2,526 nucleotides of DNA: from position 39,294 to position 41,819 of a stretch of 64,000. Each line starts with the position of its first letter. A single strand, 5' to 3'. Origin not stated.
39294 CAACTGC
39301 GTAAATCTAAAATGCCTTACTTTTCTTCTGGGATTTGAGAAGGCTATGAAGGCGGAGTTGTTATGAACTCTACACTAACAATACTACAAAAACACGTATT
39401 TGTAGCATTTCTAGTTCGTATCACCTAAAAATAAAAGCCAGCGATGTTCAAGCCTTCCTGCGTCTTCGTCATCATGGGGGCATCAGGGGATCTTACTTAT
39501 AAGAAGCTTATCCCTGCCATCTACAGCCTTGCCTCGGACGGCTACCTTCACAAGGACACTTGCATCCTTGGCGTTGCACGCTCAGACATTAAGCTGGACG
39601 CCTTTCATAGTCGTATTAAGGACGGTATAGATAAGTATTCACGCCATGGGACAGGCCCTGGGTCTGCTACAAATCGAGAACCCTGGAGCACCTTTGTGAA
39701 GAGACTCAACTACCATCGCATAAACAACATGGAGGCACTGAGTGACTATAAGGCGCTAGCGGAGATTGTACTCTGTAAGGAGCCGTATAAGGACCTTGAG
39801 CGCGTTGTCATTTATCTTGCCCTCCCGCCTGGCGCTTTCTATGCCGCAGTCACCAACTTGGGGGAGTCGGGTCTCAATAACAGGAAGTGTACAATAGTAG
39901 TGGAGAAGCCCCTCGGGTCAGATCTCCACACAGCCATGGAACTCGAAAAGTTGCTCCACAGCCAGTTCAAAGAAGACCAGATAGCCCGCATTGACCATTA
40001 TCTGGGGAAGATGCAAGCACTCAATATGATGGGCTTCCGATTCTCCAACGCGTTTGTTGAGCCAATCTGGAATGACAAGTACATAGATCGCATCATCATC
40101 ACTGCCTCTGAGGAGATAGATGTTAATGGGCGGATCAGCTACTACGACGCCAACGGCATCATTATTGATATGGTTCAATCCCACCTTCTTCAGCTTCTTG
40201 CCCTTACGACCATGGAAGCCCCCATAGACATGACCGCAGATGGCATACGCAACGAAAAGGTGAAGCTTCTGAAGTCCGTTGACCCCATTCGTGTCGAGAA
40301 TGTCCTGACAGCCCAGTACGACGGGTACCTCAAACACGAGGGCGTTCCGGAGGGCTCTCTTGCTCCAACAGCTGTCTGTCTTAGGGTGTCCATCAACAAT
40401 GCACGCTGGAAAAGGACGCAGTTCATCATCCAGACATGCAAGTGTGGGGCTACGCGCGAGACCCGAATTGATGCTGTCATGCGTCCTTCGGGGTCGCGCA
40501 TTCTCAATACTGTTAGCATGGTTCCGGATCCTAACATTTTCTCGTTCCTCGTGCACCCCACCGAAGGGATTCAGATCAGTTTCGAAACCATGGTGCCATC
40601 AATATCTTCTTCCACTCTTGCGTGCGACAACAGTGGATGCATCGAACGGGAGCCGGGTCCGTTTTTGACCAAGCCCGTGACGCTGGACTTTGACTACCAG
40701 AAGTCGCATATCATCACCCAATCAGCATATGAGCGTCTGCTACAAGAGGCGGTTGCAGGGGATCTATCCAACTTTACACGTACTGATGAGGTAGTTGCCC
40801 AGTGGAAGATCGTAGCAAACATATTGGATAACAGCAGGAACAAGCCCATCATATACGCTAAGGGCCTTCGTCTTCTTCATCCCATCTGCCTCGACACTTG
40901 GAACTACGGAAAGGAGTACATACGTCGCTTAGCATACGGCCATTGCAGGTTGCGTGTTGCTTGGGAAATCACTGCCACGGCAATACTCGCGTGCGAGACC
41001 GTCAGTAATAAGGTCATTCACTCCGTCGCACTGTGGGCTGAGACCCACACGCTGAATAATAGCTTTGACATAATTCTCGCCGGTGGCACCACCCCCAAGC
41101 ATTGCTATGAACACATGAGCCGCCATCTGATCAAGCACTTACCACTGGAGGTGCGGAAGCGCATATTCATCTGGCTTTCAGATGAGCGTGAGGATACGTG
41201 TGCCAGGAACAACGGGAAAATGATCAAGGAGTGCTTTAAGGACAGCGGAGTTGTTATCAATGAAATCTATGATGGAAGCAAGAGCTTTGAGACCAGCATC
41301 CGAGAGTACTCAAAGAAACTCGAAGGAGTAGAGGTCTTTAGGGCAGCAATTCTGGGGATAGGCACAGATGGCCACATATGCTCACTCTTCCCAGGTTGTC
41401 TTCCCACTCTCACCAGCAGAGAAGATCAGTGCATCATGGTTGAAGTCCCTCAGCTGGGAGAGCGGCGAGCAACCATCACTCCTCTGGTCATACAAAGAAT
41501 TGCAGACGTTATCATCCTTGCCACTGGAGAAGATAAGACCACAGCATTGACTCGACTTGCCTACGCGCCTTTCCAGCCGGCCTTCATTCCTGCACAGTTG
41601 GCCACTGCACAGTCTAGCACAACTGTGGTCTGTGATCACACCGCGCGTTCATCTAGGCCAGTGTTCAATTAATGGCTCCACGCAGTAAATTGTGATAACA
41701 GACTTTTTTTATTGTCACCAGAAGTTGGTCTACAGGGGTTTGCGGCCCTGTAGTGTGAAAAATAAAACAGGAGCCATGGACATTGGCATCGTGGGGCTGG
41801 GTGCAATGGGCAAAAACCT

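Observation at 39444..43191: All three oxidative pentose-phosphate steps encoded by two adjacent co-oriented genes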

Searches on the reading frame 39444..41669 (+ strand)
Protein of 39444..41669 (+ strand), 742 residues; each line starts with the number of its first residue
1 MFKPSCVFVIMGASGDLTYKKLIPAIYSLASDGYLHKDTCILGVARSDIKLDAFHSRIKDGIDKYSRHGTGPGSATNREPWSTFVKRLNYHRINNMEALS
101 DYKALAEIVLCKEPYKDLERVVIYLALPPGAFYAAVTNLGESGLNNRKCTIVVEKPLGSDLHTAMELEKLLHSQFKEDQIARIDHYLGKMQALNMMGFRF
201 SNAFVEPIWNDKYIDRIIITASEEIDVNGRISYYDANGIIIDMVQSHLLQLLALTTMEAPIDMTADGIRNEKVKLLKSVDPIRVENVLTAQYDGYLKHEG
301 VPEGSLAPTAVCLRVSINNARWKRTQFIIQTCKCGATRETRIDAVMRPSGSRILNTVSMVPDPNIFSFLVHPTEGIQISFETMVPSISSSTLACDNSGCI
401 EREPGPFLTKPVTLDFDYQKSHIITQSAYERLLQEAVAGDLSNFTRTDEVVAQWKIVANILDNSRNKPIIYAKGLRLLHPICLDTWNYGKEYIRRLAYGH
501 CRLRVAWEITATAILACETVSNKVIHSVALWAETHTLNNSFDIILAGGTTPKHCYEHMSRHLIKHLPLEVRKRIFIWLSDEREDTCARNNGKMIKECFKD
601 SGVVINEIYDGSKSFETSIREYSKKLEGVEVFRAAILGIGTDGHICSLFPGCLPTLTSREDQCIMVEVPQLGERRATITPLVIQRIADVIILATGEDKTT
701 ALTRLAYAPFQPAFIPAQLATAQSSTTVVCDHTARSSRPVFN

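Call 3: search_protein_families(library=pfam, proteins=[window:39444-41669:+])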
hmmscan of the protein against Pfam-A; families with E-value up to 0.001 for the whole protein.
window:39444-41669:+ (742 aa): 3 families
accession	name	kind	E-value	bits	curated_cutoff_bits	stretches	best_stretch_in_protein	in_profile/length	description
PF02781.21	G6PD_C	-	9.4e-67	225.6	27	1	197-474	2-277/296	Glucose-6-phosphate dehydrogenase, C-terminal domain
PF00479.28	G6PD_N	-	2.7e-46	159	22.1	1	9-191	1-180/183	Glucose-6-phosphate dehydrogenase, NAD binding domain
PF01182.26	Glucosamine_iso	-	1.4e-27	97.4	27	1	530-727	16-223/225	Glucosamine-6-phosphate isomerases/6-phosphogluconolactonase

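Call 7: find_homologous_proteins(query=window:39444-41669:+)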
Query window:39444-41669:+ (742 aa): 3214 proteins with E <= 0.001 among 8000 candidates; the best 120 are listed.
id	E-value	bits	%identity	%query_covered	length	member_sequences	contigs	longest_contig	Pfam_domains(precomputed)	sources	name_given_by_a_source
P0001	0.0e+0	1561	90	100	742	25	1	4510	PF02781.22,PF01182.27,PF00479.29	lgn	-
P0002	7.8e-289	978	58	100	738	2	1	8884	PF02781.22,PF01182.27,PF00479.29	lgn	-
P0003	1.1e-189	650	43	99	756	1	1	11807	PF02781.22,PF01182.27,PF00479.29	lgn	-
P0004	1.0e-89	320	40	62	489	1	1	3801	PF02781.22,PF00479.29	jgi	jgi:glucose-6-phosphate 1-dehydrogenase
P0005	4.3e-88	314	38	63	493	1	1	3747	PF02781.22,PF00479.29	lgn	-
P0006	4.6e-87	311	38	62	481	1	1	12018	PF02781.22,PF00479.29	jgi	jgi:glucose-6-phosphate 1-dehydrogenase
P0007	3.3e-85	305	39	61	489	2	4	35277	PF02781.22,PF00479.29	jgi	jgi:glucose-6-phosphate 1-dehydrogenase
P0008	6.3e-85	304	38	63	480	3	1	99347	PF02781.22,PF00479.29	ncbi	-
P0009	4.0e-84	301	40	62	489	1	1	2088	PF02781.22,PF00479.29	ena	-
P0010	1.0e-83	300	39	62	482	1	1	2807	PF02781.22,PF00479.29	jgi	-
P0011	1.2e-83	300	37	62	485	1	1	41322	PF02781.22,PF00479.29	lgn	-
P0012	1.3e-83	300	37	64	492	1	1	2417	PF02781.22,PF00479.29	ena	-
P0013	1.4e-83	300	39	61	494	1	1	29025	PF02781.22,PF00479.29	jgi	-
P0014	1.5e-83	299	37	61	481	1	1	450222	PF02781.22,PF00479.29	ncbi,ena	-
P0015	1.5e-83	299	38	63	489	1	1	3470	PF02781.22,PF00479.29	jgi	jgi:glucose-6-phosphate 1-dehydrogenase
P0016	2.1e-83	299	37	62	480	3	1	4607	PF02781.22,PF00479.29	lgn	-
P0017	4.1e-83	298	37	62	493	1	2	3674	PF02781.22,PF00479.29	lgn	-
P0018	5.8e-83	297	38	62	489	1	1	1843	PF02781.22,PF00479.29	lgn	-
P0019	7.4e-83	297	38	62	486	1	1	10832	PF02781.22,PF00479.29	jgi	-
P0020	7.4e-83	297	37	61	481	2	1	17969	PF02781.22,PF00479.29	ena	-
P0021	7.5e-83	297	38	64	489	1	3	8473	PF02781.22,PF00479.29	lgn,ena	-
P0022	9.0e-83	297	38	62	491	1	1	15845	PF02781.22,PF00479.29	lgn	-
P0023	1.2e-82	296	36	66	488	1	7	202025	PF02781.22,PF00479.29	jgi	jgi:glucose-6-phosphate 1-dehydrogenase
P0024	1.3e-82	296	39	61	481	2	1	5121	PF02781.22,PF00479.29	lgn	-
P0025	3.1e-82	295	31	97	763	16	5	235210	PF02781.22,PF01182.27,PF00479.29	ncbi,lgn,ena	-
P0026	3.3e-82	295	37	62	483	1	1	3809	PF02781.22,PF00479.29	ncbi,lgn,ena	-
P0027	3.4e-82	295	37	63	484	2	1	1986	PF02781.22,PF00479.29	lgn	-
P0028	3.8e-82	295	38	65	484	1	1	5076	PF02781.22,PF00479.29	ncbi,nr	ncbi:MAG: glucose-6-phosphate dehydrogenase [Planctomycetales bacterium]|nr:glucose-6-phosphate dehy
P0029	3.9e-82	295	38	65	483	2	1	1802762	PF02781.22,PF00479.29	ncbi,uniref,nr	ncbi:Glucose-6-phosphate 1-dehydrogenase [Rubripirellula amarantea]|uniref:Glucose-6-phosphate 1-deh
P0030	6.0e-82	294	36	63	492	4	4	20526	PF02781.22,PF00479.29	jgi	jgi:glucose-6-phosphate 1-dehydrogenase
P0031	9.4e-82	293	37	61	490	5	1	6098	PF02781.22,PF00479.29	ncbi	-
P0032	1.3e-81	293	37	61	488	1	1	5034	PF02781.22,PF00479.29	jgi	-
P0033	1.3e-81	293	37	61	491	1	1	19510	PF02781.22,PF00479.29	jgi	jgi:glucose-6-phosphate 1-dehydrogenase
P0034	1.4e-81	293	38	62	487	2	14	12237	PF02781.22,PF00479.29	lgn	-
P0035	1.8e-81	293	39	63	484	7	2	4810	PF02781.22,PF00479.29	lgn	-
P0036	1.8e-81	293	37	63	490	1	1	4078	PF02781.22,PF00479.29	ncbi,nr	ncbi:MAG: glucose-6-phosphate dehydrogenase [Anaerolineae bacterium]|nr:MAG: glucose-6-phosphate deh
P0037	1.8e-81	293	39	62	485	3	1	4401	PF02781.22,PF00479.29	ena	-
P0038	2.2e-81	292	37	62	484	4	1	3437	PF02781.22,PF00479.29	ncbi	-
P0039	2.4e-81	292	38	61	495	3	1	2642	PF02781.22,PF00479.29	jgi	jgi:glucose-6-phosphate 1-dehydrogenase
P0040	2.8e-81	292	37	63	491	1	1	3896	PF02781.22,PF00479.29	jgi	jgi:glucose-6-phosphate 1-dehydrogenase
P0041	3.6e-81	292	37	63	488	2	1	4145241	PF02781.22,PF00479.29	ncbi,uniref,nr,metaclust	ncbi:glucose-6-phosphate 1-dehydrogenase [Longilinea arvoryzae]|uniref:Glucose-6-phosphate 1-dehydro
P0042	4.1e-81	291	37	62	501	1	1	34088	PF02781.22,PF00479.29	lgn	-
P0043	4.9e-81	291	37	61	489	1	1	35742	PF02781.22,PF00479.29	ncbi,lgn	-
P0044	6.6e-81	291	38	62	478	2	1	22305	PF02781.22,PF00479.29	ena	-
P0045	7.5e-81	291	37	62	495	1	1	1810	PF02781.22,PF00479.29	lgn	-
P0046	9.2e-81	290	38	63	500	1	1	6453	PF02781.22,PF00479.29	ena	-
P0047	1.1e-80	290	37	62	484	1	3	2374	PF02781.22,PF00479.29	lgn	-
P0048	1.4e-80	290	37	63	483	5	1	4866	PF02781.22,PF00479.29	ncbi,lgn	-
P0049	1.5e-80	290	37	63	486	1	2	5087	PF02781.22,PF00479.29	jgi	jgi:glucose-6-phosphate 1-dehydrogenase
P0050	1.5e-80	290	36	62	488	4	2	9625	PF02781.22,PF00479.29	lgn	-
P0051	1.6e-80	289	38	62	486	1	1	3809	PF02781.22,PF00479.29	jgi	jgi:glucose-6-phosphate 1-dehydrogenase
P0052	1.9e-80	289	35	62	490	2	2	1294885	PF02781.22,PF00479.29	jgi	jgi:glucose-6-phosphate 1-dehydrogenase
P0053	1.9e-80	289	36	61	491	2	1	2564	PF02781.22,PF00479.29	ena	-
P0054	3.8e-80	288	39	62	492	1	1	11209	PF02781.22,PF00479.29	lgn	-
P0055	4.6e-80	288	36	63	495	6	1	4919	PF02781.22,PF00479.29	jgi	jgi:glucose-6-phosphate 1-dehydrogenase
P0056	4.7e-80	288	38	62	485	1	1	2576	PF02781.22,PF00479.29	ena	-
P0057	6.8e-80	287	35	63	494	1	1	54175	PF02781.22,PF00479.29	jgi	-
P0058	7.0e-80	287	38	63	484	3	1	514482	PF02781.22,PF00479.29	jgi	-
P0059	1.2e-79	286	37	62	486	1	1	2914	PF02781.22,PF00479.29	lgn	-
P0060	1.4e-79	286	38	63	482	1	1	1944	PF02781.22,PF00479.29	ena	-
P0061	1.4e-79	286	36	62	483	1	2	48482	PF02781.22,PF00479.29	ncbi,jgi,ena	jgi:glucose-6-phosphate 1-dehydrogenase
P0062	1.5e-79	286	38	61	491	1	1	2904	PF02781.22,PF00479.29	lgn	-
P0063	1.6e-79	286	38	63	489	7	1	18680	PF02781.22,PF00479.29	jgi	-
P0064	2.5e-79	285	38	63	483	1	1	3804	PF02781.22,PF00479.29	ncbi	-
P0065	3.0e-79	285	36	63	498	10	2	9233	PF02781.22,PF00479.29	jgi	-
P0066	3.4e-79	285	37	62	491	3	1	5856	PF02781.22,PF00479.29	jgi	-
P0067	3.5e-79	285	37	63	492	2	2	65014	PF02781.22,PF00479.29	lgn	-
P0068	4.0e-79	285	37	63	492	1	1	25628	PF02781.22,PF00479.29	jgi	-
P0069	4.4e-79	285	37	64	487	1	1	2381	PF02781.22,PF00479.29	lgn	-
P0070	4.5e-79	285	36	63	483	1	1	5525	PF02781.22,PF00479.29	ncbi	-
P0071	7.1e-79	284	35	64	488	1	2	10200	PF02781.22,PF00479.29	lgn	-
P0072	7.5e-79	284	37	62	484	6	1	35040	PF02781.22,PF00479.29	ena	-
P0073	1.0e-78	283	36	62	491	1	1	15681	PF02781.22,PF00479.29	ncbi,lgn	-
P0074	1.0e-78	283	37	63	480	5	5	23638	PF02781.22,PF00479.29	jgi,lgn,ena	-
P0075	1.0e-78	283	37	62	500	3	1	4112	PF02781.22,PF00479.29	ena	-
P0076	1.2e-78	283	35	62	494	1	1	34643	PF02781.22,PF00479.29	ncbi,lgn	-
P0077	1.2e-78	283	38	61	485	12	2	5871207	PF02781.22,PF00479.29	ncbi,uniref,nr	ncbi:glucose-6-phosphate dehydrogenase [Botrimarina mediterranea]|uniref:Glucose-6-phosphate 1-dehyd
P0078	1.3e-78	283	36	63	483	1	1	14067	PF02781.22,PF00479.29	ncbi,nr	ncbi:MAG: glucose-6-phosphate dehydrogenase [Anaerolineae bacterium]|nr:glucose-6-phosphate dehydrog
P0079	1.5e-78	283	36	63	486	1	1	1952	PF02781.22,PF00479.29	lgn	-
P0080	1.7e-78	283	36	62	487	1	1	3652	PF02781.22,PF00479.29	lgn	-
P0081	2.3e-78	282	35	64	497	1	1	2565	PF02781.22,PF00479.29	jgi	jgi:glucose-6-phosphate 1-dehydrogenase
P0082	2.8e-78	282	36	62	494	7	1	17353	PF02781.22,PF00479.29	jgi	jgi:glucose-6-phosphate 1-dehydrogenase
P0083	3.1e-78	282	37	63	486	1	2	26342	PF02781.22,PF00479.29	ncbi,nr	ncbi:MAG: glucose-6-phosphate dehydrogenase [Chloroflexi bacterium]|nr:MAG: glucose-6-phosphate dehy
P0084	3.5e-78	282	37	63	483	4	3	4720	PF02781.22,PF00479.29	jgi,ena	-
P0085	3.8e-78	282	36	62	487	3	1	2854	PF02781.22,PF00479.29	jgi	jgi:glucose-6-phosphate 1-dehydrogenase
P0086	4.0e-78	281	36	63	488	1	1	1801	PF02781.22,PF00479.29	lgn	-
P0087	4.5e-78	281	36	63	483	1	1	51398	PF02781.22,PF00479.29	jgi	jgi:glucose-6-phosphate 1-dehydrogenase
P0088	5.2e-78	281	36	61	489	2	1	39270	PF02781.22,PF00479.29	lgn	-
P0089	5.3e-78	281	37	61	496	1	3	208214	PF02781.22,PF00479.29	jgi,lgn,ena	-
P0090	5.4e-78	281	36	62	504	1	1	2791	PF02781.22,PF00479.29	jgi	jgi:glucose-6-phosphate 1-dehydrogenase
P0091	5.7e-78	281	36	61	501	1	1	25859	PF02781.22,PF00479.29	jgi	jgi:glucose-6-phosphate 1-dehydrogenase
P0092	6.6e-78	281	36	64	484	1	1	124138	PF02781.22,PF00479.29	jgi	-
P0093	7.0e-78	281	36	63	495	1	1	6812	PF02781.22,PF00479.29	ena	-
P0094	7.1e-78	281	38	61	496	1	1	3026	PF02781.22,PF00479.29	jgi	jgi:glucose-6-phosphate 1-dehydrogenase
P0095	7.3e-78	281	35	65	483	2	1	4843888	PF02781.22,PF00479.29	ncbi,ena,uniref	ncbi:glucose-6-phosphate dehydrogenase [Aeoliella sp.]|uniref:glucose-6-phosphate dehydrogenase n=1 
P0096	8.7e-78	280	35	65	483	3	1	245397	PF02781.22,PF00479.29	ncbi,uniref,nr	ncbi:glucose-6-phosphate dehydrogenase [Aeoliella sp. ICT_H6.2]|uniref:Glucose-6-phosphate 1-dehydro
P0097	8.9e-78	280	37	62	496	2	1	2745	PF02781.22,PF00479.29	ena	-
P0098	9.9e-78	280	37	62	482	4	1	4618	PF02781.22,PF00479.29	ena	-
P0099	1.1e-77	280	39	62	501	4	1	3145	PF02781.22,PF00479.29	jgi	jgi:glucose-6-phosphate 1-dehydrogenase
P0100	1.2e-77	280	38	62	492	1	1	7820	PF02781.22,PF00479.29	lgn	-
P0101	1.2e-77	280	37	62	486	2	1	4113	PF02781.22,PF00479.29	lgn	-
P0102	1.2e-77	280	37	62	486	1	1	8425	PF02781.22,PF00479.29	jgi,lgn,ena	-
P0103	1.3e-77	280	37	63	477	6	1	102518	PF02781.22,PF00479.29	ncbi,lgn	ncbi:MAG: glucose-6-phosphate dehydrogenase [Chloroflexota bacterium]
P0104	1.3e-77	280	39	61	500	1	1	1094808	PF02781.22,PF00479.29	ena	-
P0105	1.5e-77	280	35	67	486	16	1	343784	PF02781.22,PF00479.29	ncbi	-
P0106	1.8e-77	279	36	65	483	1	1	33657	PF02781.22,PF00479.29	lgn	-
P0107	1.8e-77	279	36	62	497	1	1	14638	PF02781.22,PF00479.29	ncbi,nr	ncbi:MAG: glucose-6-phosphate dehydrogenase [Thermoflexales bacterium]|nr:glucose-6-phosphate dehydr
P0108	1.9e-77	279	37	61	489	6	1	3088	PF02781.22,PF00479.29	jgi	jgi:glucose-6-phosphate 1-dehydrogenase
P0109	2.0e-77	279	36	63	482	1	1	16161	PF02781.22,PF00479.29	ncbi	-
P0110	2.6e-77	279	37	62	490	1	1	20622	PF02781.22,PF00479.29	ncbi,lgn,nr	ncbi:MAG: glucose-6-phosphate dehydrogenase [Anaerolineae bacterium]|nr:glucose-6-phosphate dehydrog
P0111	2.6e-77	279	37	62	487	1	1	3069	PF02781.22,PF00479.29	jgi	jgi:glucose-6-phosphate 1-dehydrogenase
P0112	2.7e-77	279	37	61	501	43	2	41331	PF02781.22,PF00479.29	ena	-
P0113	2.8e-77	279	37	63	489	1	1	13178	PF02781.22,PF00479.29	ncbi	ncbi:MAG: glucose-6-phosphate dehydrogenase [Anaerolineae bacterium]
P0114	3.1e-77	279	37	62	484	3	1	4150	PF02781.22,PF00479.29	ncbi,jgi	-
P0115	3.8e-77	278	37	62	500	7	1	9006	PF02781.22,PF00479.29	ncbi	-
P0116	4.3e-77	278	35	65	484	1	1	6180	PF02781.22,PF00479.29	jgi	jgi:glucose-6-phosphate 1-dehydrogenase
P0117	4.5e-77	278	35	61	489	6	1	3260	PF02781.22,PF00479.29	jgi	-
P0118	4.5e-77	278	36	63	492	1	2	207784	PF02781.22,PF00479.29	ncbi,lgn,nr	ncbi:MAG: glucose-6-phosphate dehydrogenase [Anaerolineae bacterium]|nr:glucose-6-phosphate dehydrog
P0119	4.5e-77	278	37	64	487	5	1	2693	PF02781.22,PF00479.29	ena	-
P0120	4.9e-77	278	35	61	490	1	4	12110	PF02781.22,PF00479.29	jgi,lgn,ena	-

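Call 9: find_encoding_contigs(protein=P0001, flank=10000, max_places=6)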
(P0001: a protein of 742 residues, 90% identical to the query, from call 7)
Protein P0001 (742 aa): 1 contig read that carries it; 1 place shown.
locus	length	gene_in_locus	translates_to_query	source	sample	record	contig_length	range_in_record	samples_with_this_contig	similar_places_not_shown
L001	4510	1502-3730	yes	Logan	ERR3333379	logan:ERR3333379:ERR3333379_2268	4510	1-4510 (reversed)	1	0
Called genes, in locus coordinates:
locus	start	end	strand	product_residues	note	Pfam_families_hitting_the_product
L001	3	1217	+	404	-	?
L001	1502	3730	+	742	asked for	PF00479:G6PD_N, PF02781:G6PD_C, PF01182:Glucosamine_iso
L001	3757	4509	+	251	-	?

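Call 10: find_encoding_contigs(protein=P0002, flank=10000, max_places=6)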
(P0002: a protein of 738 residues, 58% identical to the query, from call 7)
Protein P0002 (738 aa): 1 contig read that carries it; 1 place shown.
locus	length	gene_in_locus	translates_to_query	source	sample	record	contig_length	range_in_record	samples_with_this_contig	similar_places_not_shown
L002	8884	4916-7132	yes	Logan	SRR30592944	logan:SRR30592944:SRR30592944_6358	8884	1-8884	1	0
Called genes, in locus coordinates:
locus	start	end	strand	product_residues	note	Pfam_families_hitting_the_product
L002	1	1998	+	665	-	?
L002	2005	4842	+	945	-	-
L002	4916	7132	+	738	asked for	PF00479:G6PD_N, PF02781:G6PD_C, PF01182:Glucosamine_iso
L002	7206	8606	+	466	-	PF01488:Shikimate_DH (weak), PF03446:NAD_binding_2, PF03807:F420_oxidored, PF00393:6PGD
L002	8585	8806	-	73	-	-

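Call 11: find_encoding_contigs(protein=P0003, flank=10000, max_places=6)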
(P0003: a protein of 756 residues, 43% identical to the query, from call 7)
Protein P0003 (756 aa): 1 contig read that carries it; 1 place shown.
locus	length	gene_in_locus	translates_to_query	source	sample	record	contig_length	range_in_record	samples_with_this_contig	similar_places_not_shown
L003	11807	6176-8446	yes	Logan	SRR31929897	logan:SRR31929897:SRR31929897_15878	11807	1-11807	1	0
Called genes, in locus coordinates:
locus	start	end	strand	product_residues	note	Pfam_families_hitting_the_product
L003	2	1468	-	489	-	?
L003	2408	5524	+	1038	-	PF21041:XMAP215_CLASP_TOG (faint), PF13646:HEAT_2 (faint), PF24714:TOR1L1_N (faint), PF24987:HEAT_EF3_N (faint), PF02985:HEAT (faint), PF12717:Cnd1 (faint), PF13513:HEAT_EZ (faint), PF12348:CLASP_N, +1 more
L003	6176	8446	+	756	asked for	PF00479:G6PD_N, PF02781:G6PD_C, PF01182:Glucosamine_iso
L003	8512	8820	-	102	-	-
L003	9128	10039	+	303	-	-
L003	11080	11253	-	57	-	-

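Call 19: list_cluster_members(proteins=[P0025, P0003, P0130, P0121, P0001])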
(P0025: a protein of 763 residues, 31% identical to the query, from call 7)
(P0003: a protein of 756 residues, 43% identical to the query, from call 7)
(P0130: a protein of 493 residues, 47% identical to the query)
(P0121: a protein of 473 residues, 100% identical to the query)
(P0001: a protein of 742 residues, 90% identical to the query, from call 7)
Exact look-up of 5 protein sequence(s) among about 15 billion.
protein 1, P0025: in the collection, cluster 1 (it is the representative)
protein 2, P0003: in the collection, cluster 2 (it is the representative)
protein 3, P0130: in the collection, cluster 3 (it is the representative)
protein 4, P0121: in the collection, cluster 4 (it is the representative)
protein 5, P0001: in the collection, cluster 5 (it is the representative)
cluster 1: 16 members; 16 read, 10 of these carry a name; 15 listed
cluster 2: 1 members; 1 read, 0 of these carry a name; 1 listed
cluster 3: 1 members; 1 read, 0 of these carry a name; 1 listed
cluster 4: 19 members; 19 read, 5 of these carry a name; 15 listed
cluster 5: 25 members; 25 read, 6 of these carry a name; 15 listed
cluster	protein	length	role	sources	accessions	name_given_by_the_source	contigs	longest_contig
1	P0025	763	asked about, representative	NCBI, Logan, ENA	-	-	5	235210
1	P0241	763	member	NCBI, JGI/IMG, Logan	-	glucose-6-phosphate 1-dehydrogenase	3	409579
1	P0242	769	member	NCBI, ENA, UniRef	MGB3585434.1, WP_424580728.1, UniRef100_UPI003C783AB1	MAG: glucose-6-phosphate dehydrogenase [Tunicatimonas sp.] | glucose-6-phosphate dehydrogenase n=1 Tax=Tunicatimonas sp. TaxID=1940096 ...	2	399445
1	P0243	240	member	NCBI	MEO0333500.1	MAG: glucose-6-phosphate dehydrogenase, partial [Bacteroidota bacterium]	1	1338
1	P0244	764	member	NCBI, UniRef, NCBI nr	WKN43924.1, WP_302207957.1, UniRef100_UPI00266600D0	glucose-6-phosphate dehydrogenase [Tunicatimonas pelagia] | glucose-6-phosphate dehydrogenase n=1 Tax=Tunicatimonas pelagia TaxID=931531 ...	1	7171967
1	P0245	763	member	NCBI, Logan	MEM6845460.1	MAG: glucose-6-phosphate dehydrogenase [Bacteroidota bacterium]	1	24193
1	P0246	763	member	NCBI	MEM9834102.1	MAG: glucose-6-phosphate dehydrogenase [Bacteroidota bacterium]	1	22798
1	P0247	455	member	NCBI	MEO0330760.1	MAG: 6-phosphogluconolactonase, partial [Bacteroidota bacterium]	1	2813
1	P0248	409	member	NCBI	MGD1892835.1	MAG: glucose-6-phosphate dehydrogenase, partial [Cyclobacteriaceae bacterium]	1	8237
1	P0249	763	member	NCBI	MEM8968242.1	MAG: glucose-6-phosphate dehydrogenase [Bacteroidota bacterium]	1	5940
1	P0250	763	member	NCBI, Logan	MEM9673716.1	MAG: glucose-6-phosphate dehydrogenase [Bacteroidota bacterium]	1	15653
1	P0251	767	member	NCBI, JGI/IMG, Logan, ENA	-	-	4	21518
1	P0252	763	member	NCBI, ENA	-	-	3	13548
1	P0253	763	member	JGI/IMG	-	-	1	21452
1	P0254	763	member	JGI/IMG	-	-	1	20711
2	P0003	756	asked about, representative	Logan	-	-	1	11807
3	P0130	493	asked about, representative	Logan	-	-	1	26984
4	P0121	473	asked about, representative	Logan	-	-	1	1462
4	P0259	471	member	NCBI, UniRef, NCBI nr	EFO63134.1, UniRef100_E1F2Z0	6-phosphogluconate dehydrogenase, decarboxylating [Giardia lamblia P15] | 6-phosphogluconate dehydrogenase, decarboxylating n=1 Tax=Giardia intestinalis (strain ...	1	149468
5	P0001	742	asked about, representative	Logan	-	-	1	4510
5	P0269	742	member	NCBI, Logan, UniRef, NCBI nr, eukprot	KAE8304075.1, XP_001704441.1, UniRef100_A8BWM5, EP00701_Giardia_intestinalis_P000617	6-phosphogluconolactonase/Glucose-6-phosphate 1-dehydrogenase [Giardia duodenalis] | glucose-6-phosphate dehydrogenase (NADP(+)) n=1 Tax=Giardia intestinalis (strain ATCC ... | 6-phosphogluconolactonase/Glucose-6-phosphate 1-dehydrogenase [Giardia intestinalis]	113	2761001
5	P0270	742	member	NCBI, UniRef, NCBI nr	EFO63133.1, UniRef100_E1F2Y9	Glucose-6-phosphate 1-dehydrogenase [Giardia lamblia P15] | glucose-6-phosphate dehydrogenase (NADP(+)) n=1 Tax=Giardia intestinalis (strain P15) ...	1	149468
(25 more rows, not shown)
